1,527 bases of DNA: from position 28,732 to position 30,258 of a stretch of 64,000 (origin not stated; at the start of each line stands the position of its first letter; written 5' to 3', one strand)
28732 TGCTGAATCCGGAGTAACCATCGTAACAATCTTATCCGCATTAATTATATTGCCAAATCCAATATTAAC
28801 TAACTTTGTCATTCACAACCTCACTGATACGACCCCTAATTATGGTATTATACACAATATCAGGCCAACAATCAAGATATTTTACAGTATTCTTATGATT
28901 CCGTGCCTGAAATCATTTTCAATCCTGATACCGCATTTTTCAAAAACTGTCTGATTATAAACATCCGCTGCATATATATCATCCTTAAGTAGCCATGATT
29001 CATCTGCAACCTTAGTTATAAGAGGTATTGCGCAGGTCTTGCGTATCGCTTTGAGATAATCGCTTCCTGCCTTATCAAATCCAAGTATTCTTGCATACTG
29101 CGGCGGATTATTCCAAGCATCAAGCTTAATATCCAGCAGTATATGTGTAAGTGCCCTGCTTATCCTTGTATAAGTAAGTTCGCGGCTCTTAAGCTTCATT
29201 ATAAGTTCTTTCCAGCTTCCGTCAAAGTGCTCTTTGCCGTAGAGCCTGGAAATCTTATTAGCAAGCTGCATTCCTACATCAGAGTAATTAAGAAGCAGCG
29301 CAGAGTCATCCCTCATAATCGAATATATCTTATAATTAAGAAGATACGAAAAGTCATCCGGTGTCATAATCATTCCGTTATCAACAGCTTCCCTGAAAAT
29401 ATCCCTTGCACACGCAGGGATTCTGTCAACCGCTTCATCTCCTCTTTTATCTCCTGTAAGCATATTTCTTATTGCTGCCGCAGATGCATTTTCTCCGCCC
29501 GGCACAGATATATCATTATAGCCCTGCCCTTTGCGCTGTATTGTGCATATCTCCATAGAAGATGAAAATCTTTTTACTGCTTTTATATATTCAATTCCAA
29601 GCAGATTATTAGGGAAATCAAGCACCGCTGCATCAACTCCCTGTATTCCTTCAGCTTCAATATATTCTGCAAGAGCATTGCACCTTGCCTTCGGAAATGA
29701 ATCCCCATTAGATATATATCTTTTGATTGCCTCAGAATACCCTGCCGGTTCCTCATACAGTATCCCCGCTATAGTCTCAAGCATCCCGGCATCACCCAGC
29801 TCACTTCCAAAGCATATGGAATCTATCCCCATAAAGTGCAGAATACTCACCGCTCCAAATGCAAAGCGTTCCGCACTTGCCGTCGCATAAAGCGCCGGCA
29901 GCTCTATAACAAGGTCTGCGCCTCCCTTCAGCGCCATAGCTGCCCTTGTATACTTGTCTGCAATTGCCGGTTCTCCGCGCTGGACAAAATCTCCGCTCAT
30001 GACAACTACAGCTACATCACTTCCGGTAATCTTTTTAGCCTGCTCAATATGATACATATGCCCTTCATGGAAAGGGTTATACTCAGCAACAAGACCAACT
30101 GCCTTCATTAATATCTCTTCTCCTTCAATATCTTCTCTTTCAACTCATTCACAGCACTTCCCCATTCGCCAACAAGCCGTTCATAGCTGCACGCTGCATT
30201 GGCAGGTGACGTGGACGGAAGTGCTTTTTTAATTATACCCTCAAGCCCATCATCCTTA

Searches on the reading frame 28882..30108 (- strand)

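Call 87: search_protein_families(library=pfam, proteins=[window:28882-30108:-], max_evalue=0.00001)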
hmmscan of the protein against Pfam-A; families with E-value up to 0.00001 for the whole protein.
window:28882-30108:- (408 aa): 2 families
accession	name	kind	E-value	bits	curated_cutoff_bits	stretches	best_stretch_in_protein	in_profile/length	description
PF05636.17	HIGH_NTase1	-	1.6e-124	416.7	27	1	1-390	1-391/402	HIGH Nucleotidyl Transferase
PF01467.32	CTP_transf_like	-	1.9e-06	28.5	21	1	10-59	6-54/133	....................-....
